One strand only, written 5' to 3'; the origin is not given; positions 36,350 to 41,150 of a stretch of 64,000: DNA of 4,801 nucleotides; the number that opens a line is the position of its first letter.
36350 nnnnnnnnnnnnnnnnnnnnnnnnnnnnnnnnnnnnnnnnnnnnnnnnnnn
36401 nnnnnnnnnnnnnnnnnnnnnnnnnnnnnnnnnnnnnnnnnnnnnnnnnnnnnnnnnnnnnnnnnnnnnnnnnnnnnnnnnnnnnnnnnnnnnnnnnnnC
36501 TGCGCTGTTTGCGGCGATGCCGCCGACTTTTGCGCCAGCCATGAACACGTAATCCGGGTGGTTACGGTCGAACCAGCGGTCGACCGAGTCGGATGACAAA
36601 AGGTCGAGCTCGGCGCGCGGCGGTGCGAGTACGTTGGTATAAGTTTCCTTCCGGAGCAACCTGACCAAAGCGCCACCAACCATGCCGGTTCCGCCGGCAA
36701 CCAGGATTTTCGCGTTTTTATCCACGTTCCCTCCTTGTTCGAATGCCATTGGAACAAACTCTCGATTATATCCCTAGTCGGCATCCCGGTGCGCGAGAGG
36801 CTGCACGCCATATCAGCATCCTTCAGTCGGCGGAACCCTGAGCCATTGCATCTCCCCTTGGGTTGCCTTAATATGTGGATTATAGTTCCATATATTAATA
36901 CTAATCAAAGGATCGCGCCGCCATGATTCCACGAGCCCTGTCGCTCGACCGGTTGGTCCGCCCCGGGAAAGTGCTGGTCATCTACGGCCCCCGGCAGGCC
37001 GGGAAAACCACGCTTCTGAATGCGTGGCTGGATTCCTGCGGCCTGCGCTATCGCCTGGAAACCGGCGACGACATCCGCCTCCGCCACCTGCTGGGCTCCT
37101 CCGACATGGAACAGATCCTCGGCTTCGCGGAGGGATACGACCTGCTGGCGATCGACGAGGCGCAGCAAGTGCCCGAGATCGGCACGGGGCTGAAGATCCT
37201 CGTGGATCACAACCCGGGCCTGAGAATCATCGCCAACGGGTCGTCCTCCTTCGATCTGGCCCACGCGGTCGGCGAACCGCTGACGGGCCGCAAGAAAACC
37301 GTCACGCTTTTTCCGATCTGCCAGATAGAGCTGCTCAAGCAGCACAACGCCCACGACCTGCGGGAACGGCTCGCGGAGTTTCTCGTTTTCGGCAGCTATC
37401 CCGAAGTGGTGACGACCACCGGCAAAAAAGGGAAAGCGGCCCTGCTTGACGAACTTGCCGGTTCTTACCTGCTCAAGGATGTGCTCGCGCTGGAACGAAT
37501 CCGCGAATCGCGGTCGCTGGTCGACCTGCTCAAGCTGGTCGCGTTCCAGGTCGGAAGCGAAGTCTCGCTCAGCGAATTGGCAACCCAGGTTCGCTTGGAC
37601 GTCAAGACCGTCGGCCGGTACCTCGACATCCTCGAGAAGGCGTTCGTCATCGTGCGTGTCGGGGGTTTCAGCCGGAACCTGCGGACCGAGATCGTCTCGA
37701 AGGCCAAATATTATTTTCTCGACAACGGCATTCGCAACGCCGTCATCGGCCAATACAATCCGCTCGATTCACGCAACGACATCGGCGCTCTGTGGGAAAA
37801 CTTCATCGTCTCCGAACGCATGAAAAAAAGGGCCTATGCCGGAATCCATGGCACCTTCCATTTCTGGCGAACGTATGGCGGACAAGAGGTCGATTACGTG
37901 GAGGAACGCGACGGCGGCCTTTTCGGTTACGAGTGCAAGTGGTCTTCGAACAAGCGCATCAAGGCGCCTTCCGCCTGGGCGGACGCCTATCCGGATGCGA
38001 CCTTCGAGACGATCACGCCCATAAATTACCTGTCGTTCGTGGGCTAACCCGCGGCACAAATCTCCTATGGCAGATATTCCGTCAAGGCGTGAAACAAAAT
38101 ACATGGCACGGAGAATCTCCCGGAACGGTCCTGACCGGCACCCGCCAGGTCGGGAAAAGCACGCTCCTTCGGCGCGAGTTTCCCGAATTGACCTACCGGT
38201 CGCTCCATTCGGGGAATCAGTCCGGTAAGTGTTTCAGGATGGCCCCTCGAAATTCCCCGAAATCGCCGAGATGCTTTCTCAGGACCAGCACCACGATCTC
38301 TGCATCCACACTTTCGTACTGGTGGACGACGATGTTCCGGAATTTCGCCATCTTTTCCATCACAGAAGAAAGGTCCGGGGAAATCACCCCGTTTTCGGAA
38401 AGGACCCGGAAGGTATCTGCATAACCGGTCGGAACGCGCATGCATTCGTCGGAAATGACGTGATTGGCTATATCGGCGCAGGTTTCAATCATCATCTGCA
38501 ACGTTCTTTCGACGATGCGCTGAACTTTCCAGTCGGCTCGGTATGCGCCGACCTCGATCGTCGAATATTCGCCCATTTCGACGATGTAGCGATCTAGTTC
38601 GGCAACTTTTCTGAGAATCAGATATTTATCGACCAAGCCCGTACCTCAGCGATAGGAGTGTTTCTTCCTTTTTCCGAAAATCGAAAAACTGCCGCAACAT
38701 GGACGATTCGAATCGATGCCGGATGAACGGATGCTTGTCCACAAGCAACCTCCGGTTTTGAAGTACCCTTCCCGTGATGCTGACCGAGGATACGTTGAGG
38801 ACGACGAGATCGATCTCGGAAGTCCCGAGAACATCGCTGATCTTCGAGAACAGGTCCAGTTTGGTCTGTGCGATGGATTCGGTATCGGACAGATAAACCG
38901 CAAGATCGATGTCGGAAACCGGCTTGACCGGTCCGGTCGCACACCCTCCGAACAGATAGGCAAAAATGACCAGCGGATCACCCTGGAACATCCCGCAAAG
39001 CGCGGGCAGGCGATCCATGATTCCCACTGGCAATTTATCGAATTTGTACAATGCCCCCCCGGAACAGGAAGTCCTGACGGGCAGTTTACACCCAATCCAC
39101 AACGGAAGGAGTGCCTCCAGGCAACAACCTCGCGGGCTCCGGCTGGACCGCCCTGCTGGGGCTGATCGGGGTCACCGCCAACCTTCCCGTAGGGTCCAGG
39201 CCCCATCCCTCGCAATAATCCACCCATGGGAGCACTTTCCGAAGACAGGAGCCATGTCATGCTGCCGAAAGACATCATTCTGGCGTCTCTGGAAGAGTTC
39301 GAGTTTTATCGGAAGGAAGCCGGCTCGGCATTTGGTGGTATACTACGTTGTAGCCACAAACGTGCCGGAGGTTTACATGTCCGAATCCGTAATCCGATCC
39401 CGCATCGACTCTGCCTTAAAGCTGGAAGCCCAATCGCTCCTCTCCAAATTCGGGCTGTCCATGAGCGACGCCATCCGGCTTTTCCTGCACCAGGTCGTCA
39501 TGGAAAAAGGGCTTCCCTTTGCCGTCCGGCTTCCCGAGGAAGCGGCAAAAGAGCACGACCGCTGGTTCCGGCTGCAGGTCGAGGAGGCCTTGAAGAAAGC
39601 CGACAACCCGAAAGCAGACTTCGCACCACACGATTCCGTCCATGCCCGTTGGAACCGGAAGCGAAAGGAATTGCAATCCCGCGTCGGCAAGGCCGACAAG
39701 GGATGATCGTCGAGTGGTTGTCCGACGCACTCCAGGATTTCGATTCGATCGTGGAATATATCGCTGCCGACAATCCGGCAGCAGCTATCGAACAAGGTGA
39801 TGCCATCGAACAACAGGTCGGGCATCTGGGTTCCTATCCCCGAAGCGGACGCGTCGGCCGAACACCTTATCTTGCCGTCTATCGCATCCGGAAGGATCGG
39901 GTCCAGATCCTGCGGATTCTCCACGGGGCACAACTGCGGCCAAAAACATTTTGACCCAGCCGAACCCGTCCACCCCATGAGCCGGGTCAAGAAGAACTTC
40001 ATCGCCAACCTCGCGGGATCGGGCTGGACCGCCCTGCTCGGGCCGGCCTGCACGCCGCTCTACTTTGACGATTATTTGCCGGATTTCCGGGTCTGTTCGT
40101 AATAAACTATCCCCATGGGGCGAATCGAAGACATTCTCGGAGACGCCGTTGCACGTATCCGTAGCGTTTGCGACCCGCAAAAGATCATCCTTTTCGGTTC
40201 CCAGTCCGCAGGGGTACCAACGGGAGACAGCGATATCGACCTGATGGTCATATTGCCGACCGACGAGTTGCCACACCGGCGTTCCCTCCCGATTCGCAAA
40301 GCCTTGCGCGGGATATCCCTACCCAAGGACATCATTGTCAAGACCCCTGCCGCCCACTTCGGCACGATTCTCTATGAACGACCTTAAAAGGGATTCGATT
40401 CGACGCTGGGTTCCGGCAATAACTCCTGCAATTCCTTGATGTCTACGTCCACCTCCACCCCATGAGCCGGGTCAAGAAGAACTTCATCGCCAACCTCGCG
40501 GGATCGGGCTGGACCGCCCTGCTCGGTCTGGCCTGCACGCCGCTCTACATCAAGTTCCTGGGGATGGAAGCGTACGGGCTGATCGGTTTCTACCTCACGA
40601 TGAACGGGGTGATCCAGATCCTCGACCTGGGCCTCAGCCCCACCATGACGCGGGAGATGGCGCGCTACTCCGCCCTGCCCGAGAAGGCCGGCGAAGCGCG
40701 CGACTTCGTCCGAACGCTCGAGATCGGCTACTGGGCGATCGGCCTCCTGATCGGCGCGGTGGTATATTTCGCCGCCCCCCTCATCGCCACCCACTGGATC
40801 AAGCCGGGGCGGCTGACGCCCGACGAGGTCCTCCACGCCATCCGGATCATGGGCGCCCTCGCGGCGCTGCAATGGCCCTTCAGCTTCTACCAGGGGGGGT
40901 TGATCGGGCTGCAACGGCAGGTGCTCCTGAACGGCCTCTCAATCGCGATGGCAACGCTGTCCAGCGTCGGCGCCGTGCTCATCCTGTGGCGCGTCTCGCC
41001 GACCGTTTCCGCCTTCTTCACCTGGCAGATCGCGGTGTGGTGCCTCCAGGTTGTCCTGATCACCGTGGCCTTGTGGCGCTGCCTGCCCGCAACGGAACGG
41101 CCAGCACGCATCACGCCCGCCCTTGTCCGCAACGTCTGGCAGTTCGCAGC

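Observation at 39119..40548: Three nested direct copies of the wzx 5' end bracket successive toxin-antitoxin cassettes, marking an insertion hotspot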

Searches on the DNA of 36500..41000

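Call 66: search_rna_families(source=window, start=36500, end=41000, threshold=evalue, max_evalue=1)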
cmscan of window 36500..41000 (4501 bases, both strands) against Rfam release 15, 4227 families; matches with E-value up to 1: 0.
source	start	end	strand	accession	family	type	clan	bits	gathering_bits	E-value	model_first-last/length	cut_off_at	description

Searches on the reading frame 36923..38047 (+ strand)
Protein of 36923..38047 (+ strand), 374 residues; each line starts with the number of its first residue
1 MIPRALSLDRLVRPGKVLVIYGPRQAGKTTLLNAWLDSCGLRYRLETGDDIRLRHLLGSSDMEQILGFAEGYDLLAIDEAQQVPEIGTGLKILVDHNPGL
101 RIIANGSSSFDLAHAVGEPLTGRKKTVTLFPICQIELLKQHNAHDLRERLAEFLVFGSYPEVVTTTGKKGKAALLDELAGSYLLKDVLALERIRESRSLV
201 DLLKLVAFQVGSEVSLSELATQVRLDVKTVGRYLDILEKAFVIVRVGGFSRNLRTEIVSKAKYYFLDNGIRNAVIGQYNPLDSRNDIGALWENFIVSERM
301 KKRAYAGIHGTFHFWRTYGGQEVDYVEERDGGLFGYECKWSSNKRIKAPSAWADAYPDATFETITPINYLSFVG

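Call 6: search_protein_families(library=pfam, proteins=[window:36923-38047:+], max_evalue=0.1)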
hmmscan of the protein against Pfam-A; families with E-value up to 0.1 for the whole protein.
window:36923-38047:+ (374 aa): 8 families
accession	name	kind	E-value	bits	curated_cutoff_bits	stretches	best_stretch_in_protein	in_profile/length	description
PF13635.12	DUF4143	-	4.2e-39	134.3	28.1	1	185-341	2-160/160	Domain of unknown function (DUF4143)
PF13173.12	AAA_14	-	2.1e-21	76.7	27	1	16-138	3-129/129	AAA domain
PF13401.12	AAA_22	-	0.0023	18.7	27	0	15-37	5-27/130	AAA domain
PF01637.24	ATPase_2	-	0.0039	17.5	33.2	1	14-34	19-39/225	ATPase domain predominantly from Archaea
PF13191.12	AAA_16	-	0.015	16.2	32.6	1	10-42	18-51/167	AAA ATPase domain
PF14516.12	AAA_35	-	0.035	13.4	27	1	9-37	25-53/331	AAA-like domain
PF13542.12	HTH_Tnp_ISL3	-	0.056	13.4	27.4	0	205-235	19-48/51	Helix-turn-helix domain of transposase family ISL3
PF25212.1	HVO_A0114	-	0.086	13.1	27.6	0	212-244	35-67/84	HVO_A0114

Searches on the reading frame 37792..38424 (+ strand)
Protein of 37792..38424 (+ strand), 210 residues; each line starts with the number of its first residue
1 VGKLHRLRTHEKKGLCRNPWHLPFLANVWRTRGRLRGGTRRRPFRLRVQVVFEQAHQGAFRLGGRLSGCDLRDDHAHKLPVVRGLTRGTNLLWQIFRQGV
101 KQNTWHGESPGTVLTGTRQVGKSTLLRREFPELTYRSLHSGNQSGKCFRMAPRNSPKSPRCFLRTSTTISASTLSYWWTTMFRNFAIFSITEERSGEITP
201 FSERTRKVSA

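Call 6: search_protein_families(library=pfam, proteins=[window:37792-38424:+], max_evalue=0.1)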
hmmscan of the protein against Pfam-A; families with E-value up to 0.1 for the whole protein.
window:37792-38424:+ (210 aa): 3 families
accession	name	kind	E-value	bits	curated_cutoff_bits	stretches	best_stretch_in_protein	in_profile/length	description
PF13173.12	AAA_14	-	0.0025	18.3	27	1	112-133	5-26/129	AAA domain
PF13555.12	AAA_29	-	0.016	15.4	27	1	102-126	14-39/61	P-loop containing region of AAA domain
PF13191.12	AAA_16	-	0.022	15.7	32.6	1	106-150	21-63/167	AAA ATPase domain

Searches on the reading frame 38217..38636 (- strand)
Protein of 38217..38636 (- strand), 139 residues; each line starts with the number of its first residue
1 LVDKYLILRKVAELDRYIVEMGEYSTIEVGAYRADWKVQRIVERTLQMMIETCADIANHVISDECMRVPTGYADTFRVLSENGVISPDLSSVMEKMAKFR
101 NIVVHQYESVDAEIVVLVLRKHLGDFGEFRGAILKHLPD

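Call 6: search_protein_families(library=pfam, proteins=[window:38217-38636:-], max_evalue=0.1)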
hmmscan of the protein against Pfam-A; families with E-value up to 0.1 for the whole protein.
window:38217-38636:- (139 aa): 3 families
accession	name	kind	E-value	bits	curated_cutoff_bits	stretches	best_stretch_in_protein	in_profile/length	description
PF01934.22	HepT-like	-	1.5e-31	109.1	23.5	1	15-129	2-116/120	Ribonuclease HepT-like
PF08780.16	NTase_sub_bind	-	0.039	14.4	31.8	1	73-128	65-119/126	Nucleotidyltransferase substrate binding protein like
PF20797.2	HepT-like_2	-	0.043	14.3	27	0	83-114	52-84/110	HepT-like protein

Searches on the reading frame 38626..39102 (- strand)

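Call 6: search_protein_families(library=pfam, proteins=[window:38626-39102:-], max_evalue=0.1)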
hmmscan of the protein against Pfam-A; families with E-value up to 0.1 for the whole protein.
window:38626-39102:- (158 aa): 2 families
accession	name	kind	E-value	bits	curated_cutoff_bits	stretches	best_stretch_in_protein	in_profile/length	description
PF18765.7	Polbeta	-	7.1e-15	55.4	26.9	1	39-123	7-90/93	Polymerase beta, Nucleotidyltransferase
PF01909.29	NTP_transf_2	-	1.3e-07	32.4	21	1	43-103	13-75/93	Nucleotidyltransferase domain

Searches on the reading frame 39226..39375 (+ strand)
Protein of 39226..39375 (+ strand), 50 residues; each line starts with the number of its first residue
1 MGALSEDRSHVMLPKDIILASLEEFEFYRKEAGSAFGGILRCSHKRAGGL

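Call 6: search_protein_families(library=pfam, proteins=[window:39226-39375:+], max_evalue=0.1)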
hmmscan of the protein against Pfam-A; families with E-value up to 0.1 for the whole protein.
window:39226-39375:+ (50 aa): 0 families
